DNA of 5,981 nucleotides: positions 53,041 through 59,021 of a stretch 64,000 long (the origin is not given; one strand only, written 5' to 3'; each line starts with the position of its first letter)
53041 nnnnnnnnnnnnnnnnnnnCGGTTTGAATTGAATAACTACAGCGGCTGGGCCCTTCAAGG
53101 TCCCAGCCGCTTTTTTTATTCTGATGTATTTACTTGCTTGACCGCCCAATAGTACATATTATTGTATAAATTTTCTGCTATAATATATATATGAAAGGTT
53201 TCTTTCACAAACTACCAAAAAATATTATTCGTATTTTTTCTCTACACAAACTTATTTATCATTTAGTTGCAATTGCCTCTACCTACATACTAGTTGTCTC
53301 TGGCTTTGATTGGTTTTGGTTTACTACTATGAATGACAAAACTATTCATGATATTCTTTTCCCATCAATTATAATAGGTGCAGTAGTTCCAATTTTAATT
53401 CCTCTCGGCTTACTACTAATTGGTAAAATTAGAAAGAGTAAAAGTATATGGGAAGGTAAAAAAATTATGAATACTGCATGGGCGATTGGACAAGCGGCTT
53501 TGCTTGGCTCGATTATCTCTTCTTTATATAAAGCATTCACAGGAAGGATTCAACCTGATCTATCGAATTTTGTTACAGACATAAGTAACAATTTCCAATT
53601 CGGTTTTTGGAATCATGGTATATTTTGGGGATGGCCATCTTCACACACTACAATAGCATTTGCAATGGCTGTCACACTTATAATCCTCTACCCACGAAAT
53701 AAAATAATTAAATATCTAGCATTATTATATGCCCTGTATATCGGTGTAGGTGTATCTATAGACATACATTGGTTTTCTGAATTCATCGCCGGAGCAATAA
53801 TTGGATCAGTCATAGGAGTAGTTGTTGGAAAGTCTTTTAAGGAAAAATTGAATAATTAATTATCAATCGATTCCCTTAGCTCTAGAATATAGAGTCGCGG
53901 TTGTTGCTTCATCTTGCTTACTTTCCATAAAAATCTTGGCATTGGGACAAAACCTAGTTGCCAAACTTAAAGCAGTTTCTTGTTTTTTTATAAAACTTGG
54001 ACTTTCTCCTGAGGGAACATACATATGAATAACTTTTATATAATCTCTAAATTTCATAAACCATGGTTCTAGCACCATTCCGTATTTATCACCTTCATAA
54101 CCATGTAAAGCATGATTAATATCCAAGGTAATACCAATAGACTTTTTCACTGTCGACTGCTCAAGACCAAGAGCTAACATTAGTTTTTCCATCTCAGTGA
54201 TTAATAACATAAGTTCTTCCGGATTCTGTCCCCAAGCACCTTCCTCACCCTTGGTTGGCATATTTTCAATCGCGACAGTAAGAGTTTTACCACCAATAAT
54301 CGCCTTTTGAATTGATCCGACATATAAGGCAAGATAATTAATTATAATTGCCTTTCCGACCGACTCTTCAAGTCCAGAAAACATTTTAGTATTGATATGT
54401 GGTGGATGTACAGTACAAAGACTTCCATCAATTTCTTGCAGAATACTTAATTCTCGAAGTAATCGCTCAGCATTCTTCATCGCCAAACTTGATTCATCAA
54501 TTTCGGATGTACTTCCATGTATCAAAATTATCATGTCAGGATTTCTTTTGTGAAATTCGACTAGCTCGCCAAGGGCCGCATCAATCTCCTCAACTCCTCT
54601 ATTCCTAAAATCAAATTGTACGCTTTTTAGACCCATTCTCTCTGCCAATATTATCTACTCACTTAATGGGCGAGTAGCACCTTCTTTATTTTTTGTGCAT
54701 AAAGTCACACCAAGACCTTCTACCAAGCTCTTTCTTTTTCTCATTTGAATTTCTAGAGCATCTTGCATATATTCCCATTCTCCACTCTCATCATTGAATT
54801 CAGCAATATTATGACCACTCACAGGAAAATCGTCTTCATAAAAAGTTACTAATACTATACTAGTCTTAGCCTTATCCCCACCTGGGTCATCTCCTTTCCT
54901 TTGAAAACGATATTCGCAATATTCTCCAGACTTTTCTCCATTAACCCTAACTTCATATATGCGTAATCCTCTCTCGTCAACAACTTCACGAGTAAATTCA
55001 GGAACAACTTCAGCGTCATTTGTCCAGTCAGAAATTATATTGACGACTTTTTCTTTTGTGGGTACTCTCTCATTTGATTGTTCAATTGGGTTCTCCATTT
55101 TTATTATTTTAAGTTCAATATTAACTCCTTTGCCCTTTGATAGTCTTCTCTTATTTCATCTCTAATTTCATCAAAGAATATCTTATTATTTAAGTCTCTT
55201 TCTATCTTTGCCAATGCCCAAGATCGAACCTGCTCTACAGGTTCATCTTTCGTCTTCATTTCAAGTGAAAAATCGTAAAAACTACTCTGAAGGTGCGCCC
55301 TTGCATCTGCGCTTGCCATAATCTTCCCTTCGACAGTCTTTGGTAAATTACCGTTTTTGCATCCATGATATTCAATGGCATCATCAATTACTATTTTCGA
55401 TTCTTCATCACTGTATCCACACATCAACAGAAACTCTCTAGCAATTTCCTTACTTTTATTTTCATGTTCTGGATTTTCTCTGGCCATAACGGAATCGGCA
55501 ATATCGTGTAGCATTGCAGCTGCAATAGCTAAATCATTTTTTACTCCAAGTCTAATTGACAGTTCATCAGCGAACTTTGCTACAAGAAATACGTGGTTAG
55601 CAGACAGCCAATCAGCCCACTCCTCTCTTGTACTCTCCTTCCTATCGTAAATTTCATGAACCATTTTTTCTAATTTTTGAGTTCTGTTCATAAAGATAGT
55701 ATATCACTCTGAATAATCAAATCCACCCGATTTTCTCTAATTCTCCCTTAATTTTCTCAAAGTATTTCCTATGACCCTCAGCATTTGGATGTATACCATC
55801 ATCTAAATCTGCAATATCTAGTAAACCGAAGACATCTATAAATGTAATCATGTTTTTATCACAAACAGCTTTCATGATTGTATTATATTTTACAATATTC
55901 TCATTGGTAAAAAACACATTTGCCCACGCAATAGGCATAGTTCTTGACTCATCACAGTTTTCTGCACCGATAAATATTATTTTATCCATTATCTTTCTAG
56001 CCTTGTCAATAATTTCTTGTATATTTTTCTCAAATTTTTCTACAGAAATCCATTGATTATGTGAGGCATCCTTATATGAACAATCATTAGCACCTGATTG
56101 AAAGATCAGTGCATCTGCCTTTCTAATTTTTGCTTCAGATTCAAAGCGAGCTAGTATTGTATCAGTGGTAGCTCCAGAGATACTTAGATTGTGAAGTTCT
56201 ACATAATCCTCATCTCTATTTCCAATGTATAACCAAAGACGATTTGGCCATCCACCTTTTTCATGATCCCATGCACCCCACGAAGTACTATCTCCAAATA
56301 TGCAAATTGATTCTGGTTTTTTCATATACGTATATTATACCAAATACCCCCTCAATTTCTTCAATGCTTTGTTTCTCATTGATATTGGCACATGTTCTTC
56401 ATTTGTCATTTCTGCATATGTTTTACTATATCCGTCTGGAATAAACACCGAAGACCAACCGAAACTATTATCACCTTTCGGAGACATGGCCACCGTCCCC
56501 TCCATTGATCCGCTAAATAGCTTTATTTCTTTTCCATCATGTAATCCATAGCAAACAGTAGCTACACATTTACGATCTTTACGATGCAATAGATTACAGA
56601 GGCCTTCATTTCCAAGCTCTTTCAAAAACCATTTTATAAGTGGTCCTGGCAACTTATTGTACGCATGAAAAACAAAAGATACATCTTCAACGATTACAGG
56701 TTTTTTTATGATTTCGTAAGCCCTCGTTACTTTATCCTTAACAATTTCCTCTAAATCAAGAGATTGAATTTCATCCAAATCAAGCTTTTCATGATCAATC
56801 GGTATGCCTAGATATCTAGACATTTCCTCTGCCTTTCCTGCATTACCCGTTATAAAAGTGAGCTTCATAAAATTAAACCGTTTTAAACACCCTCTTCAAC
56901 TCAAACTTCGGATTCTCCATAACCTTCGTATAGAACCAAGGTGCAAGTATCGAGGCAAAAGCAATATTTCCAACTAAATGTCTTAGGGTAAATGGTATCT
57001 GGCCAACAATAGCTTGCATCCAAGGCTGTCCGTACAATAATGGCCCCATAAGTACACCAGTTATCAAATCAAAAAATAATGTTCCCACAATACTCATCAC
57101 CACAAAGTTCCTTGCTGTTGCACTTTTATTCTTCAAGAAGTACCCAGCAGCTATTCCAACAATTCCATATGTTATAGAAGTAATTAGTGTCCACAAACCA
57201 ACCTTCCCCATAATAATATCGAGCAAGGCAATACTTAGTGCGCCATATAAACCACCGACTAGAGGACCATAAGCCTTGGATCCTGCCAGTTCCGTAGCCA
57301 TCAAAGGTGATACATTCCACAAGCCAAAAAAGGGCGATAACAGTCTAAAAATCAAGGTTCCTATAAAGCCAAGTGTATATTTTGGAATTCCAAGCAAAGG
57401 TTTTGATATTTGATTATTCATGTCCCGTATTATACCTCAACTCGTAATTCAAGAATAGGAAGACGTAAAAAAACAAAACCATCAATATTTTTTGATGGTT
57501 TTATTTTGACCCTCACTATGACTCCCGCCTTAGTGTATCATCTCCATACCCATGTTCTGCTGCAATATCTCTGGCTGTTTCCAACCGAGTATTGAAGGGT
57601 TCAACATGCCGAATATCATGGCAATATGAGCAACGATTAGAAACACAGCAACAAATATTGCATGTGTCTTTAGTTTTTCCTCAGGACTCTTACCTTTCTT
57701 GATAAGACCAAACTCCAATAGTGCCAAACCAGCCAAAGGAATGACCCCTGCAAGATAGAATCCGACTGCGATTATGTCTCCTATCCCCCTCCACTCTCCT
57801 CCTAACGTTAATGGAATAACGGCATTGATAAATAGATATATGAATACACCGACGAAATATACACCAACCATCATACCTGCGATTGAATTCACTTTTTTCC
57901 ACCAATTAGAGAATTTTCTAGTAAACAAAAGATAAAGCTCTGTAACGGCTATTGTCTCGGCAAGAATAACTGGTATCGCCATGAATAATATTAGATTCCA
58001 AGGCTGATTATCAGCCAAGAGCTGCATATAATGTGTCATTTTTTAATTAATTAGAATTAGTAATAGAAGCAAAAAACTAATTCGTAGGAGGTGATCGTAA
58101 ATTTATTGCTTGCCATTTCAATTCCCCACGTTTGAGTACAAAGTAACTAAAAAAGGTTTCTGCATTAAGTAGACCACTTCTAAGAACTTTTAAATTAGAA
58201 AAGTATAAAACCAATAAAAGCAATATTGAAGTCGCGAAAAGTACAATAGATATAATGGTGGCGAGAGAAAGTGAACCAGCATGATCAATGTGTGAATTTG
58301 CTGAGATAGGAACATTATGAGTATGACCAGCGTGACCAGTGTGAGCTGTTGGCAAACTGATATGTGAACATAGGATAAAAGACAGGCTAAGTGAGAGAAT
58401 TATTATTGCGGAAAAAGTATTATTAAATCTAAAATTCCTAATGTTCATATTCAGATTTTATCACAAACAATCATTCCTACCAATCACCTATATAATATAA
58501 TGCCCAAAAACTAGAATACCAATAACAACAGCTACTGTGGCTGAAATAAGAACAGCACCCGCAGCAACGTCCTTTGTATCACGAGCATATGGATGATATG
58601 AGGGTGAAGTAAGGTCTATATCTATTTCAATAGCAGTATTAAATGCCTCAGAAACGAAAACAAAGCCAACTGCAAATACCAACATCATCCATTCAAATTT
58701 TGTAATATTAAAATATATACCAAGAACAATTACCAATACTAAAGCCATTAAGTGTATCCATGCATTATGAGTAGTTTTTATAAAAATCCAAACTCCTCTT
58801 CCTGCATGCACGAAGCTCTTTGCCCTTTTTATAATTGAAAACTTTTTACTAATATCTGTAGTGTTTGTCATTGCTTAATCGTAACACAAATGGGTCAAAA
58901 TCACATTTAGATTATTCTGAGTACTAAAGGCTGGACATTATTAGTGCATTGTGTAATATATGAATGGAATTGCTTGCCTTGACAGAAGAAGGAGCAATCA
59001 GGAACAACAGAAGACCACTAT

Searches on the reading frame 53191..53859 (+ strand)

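Call 47: search_protein_families(library=pfam, proteins=[window:53191-53859:+], max_evalue=0.001)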
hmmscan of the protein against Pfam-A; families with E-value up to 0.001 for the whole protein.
window:53191-53859:+ (222 aa): 1 family
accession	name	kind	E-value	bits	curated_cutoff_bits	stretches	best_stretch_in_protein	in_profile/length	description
PF01569.27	PAP2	-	1.5e-14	54.3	27.2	1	96-213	2-122/130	PAP2 superfamily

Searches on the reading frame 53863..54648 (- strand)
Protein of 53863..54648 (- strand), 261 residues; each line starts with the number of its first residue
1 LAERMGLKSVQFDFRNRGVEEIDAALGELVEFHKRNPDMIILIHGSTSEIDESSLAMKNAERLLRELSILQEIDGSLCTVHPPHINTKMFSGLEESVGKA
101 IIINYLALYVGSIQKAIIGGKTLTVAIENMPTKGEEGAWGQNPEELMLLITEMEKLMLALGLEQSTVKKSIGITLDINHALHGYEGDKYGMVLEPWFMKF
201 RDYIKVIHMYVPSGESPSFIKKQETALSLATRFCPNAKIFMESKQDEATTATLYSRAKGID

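Call 47: search_protein_families(library=pfam, proteins=[window:53863-54648:-], max_evalue=0.001)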
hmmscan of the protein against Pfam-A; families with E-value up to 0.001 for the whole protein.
window:53863-54648:- (261 aa): 1 family
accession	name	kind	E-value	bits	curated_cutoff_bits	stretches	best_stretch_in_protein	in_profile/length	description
PF01261.30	AP_endonuc_2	-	1.1e-05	25.7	31.1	1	2-208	4-184/249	Xylose isomerase-like TIM barrel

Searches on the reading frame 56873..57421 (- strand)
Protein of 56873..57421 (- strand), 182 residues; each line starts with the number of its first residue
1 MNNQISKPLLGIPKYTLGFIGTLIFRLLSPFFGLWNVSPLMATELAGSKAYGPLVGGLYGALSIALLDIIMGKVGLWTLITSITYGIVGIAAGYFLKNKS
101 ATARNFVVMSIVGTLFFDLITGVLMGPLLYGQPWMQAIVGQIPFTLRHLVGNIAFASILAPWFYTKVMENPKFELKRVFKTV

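Call 12: search_protein_families(library=pfam, proteins=[window:56873-57421:-], max_evalue=0.01)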
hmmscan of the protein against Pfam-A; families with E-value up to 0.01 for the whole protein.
window:56873-57421:- (182 aa): 2 families
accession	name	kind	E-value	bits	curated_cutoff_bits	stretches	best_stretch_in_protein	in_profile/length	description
PF07155.17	ECF-ribofla_trS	-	8.5e-09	36.1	26.7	1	19-149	18-156/172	ECF-type riboflavin transporter, S component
PF20221.3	DUF6580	-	2e-06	28.5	27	1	20-164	15-153/162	Family of unknown function (DUF6580)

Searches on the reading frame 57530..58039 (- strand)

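Call 12: search_protein_families(library=pfam, proteins=[window:57530-58039:-], max_evalue=0.01)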
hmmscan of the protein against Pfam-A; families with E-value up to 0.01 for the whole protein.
window:57530-58039:- (169 aa): 1 family
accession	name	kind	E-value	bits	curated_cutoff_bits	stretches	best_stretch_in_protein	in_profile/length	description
PF20617.3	DUF6803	-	9.6e-73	244.1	27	1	1-156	3-158/162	Family of unknown function (DUF6803)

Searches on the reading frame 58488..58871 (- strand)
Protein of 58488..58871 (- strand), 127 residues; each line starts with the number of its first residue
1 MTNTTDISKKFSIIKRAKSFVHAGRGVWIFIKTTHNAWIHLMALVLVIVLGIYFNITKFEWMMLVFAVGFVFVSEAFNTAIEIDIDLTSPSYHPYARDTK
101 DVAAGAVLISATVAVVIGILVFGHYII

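Call 12: search_protein_families(library=pfam, proteins=[window:58488-58871:-], max_evalue=0.01)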
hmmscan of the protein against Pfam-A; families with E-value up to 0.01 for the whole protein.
window:58488-58871:- (127 aa): 1 family
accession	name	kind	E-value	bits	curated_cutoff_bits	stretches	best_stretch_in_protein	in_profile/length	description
PF01219.24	DAGK_prokar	-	3.1e-31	107.7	22.3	1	22-122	2-102/102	Prokaryotic diacylglycerol kinase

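Call 13: find_encoding_contigs(protein=window:58488-58871:-, flank=3000, max_places=10)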
Protein window:58488-58871:- (127 aa): 15 contigs read that carry it; 2 places shown.
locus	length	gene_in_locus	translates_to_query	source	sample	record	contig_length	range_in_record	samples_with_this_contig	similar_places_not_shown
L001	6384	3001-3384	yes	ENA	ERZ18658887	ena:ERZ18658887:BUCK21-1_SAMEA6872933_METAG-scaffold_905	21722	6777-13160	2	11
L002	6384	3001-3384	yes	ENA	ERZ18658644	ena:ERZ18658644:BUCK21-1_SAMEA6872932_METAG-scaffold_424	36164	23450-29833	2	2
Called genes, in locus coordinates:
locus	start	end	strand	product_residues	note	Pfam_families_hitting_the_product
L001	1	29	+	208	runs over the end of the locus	PF12917:YfbR-like, PF13023:HD_3, PF01966:HD (weak)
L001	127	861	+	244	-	-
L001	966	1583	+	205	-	-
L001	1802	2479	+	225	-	PF00702:Hydrolase (weak), PF13419:HAD_2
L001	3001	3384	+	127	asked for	PF01219:DAGK_prokar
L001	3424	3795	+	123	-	-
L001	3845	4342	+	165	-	PF20617:DUF6803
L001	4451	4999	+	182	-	PF20221:DUF6580 (weak), PF07155:ECF-ribofla_trS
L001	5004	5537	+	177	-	PF01725:Ham1p_like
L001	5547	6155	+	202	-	PF00657:Lipase_GDSL, PF13472:Lipase_GDSL_2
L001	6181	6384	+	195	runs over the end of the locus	PF01966:HD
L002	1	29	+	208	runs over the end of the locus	PF12917:YfbR-like, PF13023:HD_3, PF01966:HD (weak)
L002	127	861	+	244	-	-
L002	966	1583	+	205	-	-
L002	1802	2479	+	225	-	PF00702:Hydrolase (weak), PF13419:HAD_2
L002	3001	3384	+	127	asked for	PF01219:DAGK_prokar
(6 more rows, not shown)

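Call 15: find_related_loci(query=window:58488-58871:-, collection=genome_contigs, flank=3000)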
Query window:58488-58871:- (127 aa) in genome_contigs; peptide patterns used: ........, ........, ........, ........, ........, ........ (x = any residue, [..] = any of these).
459 stretches matched a pattern; 375 encode a relative of the query (tblastn E <= 1e-3); the best 80 are kept; 80 distinct loci.
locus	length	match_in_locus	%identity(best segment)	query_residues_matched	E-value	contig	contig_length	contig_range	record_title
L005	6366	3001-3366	74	6-127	2e-61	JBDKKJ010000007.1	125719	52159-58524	MAG: Candidatus Parcubacteria bacterium isolate gunnisonriver_2019_sw_WHONDRS-S19S_0062_B_bin.4 scaffold_1241466, whole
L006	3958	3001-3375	74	2-126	4e-60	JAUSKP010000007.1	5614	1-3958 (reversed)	MAG: bacterium isolate E14_metabat.bin.6 E14_k141_472365, whole genome shotgun sequence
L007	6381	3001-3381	72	1-127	5e-60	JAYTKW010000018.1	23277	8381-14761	MAG: Candidatus Kaiserbacteria bacterium isolate GFS_3221 GFS_3221_17, whole genome shotgun sequence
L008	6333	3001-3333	80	8-118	1e-58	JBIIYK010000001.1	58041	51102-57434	MAG: Candidatus Paceibacteria bacterium isolate ME2005-09-19_3300034101_group2_bin230 Rohwer_bin1535_scaffold_176_c1, wh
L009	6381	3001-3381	71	1-127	2e-58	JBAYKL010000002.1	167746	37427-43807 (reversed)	MAG: Candidatus Paceibacterota bacterium isolate SO_2016_GW1_79 scaffold00181_OW334_2016, whole genome shotgun sequence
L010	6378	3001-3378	67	1-126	2e-58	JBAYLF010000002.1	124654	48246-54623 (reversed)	MAG: Candidatus Paceibacterota bacterium isolate SO_2016_GW1_97 scaffold00324_OW334_2016, whole genome shotgun sequence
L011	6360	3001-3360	70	8-127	8e-58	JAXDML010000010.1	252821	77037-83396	MAG: Candidatus Parcubacteria bacterium isolate BP_640 scaffold_4588116, whole genome shotgun sequence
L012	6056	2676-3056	67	1-127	5e-58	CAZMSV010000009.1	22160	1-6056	MAG TPA_asm: uncultured Candidatus Saccharibacteria bacterium isolate SRP128246_co1_548 genome assembly, contig: NODE_46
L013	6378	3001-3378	67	1-126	5e-58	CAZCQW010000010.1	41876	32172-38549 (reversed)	MAG TPA_asm: uncultured Gammaproteobacteria bacterium isolate SRP285395_co1_539 genome assembly, contig: NODE_1194_lengt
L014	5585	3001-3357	75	8-126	6e-58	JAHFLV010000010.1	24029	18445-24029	MAG: Candidatus Zambryskiibacteriota bacterium isolate nzgw441 NODE_2775_length_24030_cov_3.164290, whole genome shotgun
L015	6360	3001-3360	72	8-127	1e-57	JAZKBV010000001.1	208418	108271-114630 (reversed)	MAG: Patescibacteria group bacterium isolate ADI_H3L2_122-bin008 ADIH3L2_B008_0_000000000001, whole genome shotgun seque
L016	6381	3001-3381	68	1-127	1e-57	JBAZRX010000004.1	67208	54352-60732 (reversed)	MAG: Candidatus Paceibacterota bacterium isolate SO_2017_GW1_159 NODE_2365_length_67208_cov_1.138445_OW334_2017, whole g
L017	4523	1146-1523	69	1-126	4e-57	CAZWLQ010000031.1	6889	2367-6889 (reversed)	MAG TPA_asm: uncultured Candidatus Saccharibacteria bacterium isolate SRP286056_co2_589 genome assembly, contig: NODE_18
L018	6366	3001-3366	69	6-127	4e-57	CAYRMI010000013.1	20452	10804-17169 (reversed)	MAG TPA_asm: uncultured Candidatus Saccharibacteria bacterium isolate SRP300315_co1_16 genome assembly, contig: NODE_124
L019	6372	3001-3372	68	3-126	3e-57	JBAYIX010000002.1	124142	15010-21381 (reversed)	MAG: Candidatus Paceibacterota bacterium isolate SO_2016_GW1_41 scaffold00326_OW334_2016, whole genome shotgun sequence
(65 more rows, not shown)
